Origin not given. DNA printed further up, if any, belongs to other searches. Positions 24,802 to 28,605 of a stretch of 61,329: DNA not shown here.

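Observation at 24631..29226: Single-chain MacB/FtsX-type ABC transporter with a ~1100-aa extracytoplasmic domain built largely of ~28 tandem 20-residue repeats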

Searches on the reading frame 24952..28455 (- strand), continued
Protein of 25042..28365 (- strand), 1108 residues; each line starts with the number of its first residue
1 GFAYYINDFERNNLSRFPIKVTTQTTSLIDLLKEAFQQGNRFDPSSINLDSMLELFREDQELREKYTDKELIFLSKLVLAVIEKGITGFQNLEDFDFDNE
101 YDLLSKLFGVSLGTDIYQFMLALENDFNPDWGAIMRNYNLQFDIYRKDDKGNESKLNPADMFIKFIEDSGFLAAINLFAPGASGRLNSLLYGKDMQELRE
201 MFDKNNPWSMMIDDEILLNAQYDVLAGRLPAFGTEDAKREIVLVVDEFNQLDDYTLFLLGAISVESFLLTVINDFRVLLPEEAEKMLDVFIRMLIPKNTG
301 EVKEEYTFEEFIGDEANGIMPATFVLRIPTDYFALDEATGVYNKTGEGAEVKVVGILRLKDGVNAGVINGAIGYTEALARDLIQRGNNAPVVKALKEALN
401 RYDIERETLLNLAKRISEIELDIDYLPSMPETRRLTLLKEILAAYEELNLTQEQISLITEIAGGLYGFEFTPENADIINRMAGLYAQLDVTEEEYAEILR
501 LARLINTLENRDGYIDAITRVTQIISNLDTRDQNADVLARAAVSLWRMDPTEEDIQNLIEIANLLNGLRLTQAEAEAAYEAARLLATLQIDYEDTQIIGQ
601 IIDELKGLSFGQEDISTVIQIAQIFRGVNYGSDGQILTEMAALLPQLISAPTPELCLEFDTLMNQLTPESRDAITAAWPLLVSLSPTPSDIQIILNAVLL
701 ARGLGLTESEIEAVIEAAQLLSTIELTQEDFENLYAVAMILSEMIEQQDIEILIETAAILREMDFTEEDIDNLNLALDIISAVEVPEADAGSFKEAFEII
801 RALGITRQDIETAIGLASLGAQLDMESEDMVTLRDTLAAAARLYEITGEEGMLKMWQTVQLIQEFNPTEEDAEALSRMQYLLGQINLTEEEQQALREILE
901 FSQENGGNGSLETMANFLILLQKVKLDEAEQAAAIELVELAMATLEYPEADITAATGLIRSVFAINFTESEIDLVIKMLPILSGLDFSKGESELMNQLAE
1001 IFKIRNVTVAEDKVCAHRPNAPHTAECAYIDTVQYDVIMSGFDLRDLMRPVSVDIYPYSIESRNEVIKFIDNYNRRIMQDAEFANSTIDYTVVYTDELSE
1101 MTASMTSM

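Call 46: list_cluster_members(proteins=[P0001, P0004, P0005])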
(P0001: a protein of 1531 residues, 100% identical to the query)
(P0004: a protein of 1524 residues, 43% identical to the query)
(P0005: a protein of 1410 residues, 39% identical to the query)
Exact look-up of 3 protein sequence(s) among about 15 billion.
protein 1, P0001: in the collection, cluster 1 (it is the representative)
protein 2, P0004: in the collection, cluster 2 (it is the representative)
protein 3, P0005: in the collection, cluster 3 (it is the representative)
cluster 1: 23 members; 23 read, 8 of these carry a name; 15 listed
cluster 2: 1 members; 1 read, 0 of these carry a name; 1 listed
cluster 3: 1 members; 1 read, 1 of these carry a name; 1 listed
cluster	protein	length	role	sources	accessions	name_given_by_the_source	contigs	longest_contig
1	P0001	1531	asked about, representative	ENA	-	-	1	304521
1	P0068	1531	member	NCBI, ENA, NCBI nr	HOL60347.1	MAG TPA: ABC transporter ATP-binding protein/permease [Clostridia bacterium] | ABC transporter ATP-binding protein/permease [Clostridia bacterium]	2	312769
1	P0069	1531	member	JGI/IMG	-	ABC-type lipoprotein export system ATPase subunit/ABC-type antimicrobial peptide ...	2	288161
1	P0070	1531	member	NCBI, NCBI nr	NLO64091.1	MAG: ABC transporter ATP-binding protein/permease [Clostridiales bacterium] | ABC transporter ATP-binding protein/permease [Clostridiales bacterium]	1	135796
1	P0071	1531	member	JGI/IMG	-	ABC-type lipoprotein export system ATPase subunit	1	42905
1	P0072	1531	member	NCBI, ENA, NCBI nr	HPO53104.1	MAG TPA: ABC transporter ATP-binding protein/permease [Clostridia bacterium] | ABC transporter ATP-binding protein/permease [Clostridia bacterium]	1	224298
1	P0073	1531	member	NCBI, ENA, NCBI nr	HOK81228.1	MAG TPA: ABC transporter ATP-binding protein/permease [Clostridia bacterium] | ABC transporter ATP-binding protein/permease [Clostridia bacterium]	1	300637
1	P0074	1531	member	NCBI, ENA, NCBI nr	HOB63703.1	MAG TPA: ABC transporter ATP-binding protein/permease [Clostridia bacterium] | ABC transporter ATP-binding protein/permease [Clostridia bacterium]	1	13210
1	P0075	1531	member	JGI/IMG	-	ABC-type lipoprotein export system ATPase subunit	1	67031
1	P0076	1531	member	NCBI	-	-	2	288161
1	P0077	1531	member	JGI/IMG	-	-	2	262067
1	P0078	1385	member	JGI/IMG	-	-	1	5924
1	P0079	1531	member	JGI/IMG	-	-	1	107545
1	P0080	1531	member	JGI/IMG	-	-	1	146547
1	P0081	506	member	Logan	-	-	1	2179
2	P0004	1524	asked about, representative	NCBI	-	-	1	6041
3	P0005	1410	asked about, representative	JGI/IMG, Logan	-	ABC-type lipoprotein export system ATPase subunit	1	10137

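Call 52: search_protein_families(library=pfam, proteins=[L001:1-2193:+, L001:2390-5125:+], max_evalue=0.001)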
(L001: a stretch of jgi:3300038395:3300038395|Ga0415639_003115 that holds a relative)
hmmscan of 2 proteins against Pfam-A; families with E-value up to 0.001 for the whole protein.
L001:1-2193:+ (730 aa): 6 families
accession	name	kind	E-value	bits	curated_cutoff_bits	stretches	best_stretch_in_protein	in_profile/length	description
PF00271.37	Helicase_C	-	3.1e-24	85.8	23.5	1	392-496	6-108/110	Helicase conserved C-terminal domain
PF00270.35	DEAD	-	1.6e-23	83.7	26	1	218-354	21-165/167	DEAD/DEAH box helicase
PF03461.20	TRCF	-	2.3e-21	76.4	25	1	595-680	4-89/95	TRCF domain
PF02559.22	CarD_TRCF_RID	-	2.4e-18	66.4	23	1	67-121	2-56/57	CarD-like/TRCF RID domain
PF04851.21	ResIII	-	2e-08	34.8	22.5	1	191-348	7-162/164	Type III restriction enzyme, res subunit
PF22590.2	Cas3-like_C_2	-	1.1e-06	29.3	27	1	399-496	2-103/106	CRISPR-associated nuclease/helicase Cas3, C-terminal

L001:2390-5125:+ (911 aa): 0 families

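Call 61: search_protein_families(library=pfam, proteins=[P0006, P0012], max_evalue=10)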
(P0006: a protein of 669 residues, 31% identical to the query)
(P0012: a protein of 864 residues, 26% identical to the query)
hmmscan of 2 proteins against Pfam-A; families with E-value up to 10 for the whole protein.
P0006 (669 aa): 3 families
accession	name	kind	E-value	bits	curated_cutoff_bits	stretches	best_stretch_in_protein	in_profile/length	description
PF02687.27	FtsX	-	2.8e-19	69.7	25.5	1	543-662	2-120/120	FtsX-like permease C-terminal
PF00152.25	tRNA-synt_2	-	0.031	13.8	25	1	372-515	128-215/308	tRNA synthetases class II (D, K and N)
PF22610.1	CovS-like_HAMP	-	9.1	6.7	27.4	1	443-459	15-31/57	Histidine kinase, HAMP domain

P0012 (864 aa): 20 families
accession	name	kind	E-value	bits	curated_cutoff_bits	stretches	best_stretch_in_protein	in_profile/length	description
PF00005.33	ABC_tran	-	3.3e-33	115.6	25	1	21-169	1-136/137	ABC transporter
PF02687.27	FtsX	-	3.2e-17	63.1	25.5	1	738-857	2-120/120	FtsX-like permease C-terminal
PF13304.12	AAA_21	-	1.8e-05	25.4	27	2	34-66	2-31/304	AAA domain, putative AbiEii toxin, Type IV TA system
PF02463.25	SMC_N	-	3.3e-05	23.9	40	2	134-205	135-204/220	RecF/RecN/SMC N terminal domain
PF13555.12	AAA_29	-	0.00012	22.2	27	1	22-48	13-39/61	P-loop containing region of AAA domain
PF13476.12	AAA_23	-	0.0043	18.1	27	1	22-49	11-37/201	AAA domain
PF03193.22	RsgA_GTPase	-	0.0047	17.2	30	1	8-53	84-128/174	RsgA GTPase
PF03266.21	NTPase_1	-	0.006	16.9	23.9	1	35-75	3-41/168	NTPase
PF20720.3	nSTAND3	-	0.0089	16.2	27.2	1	18-49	4-35/155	Novel STAND NTPase 3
PF20703.3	nSTAND1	-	0.015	15.3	27.1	1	20-49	22-51/379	Novel STAND NTPase 1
PF04851.21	ResIII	-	0.02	15.2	22.5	1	147-261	7-114/164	Type III restriction enzyme, res subunit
PF13191.12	AAA_16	-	0.022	15.7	32.6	1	29-49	24-42/167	AAA ATPase domain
PF25199.1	nSTAND_NTPase5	-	0.035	14.4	34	1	21-48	29-58/145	Novel STAND NTPase 5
PF13401.12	AAA_22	-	0.043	14.6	27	1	31-168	5-93/130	AAA domain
PF12290.13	DUF3802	-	0.09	13.7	26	1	175-238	29-91/111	Protein of unknown function (DUF3802)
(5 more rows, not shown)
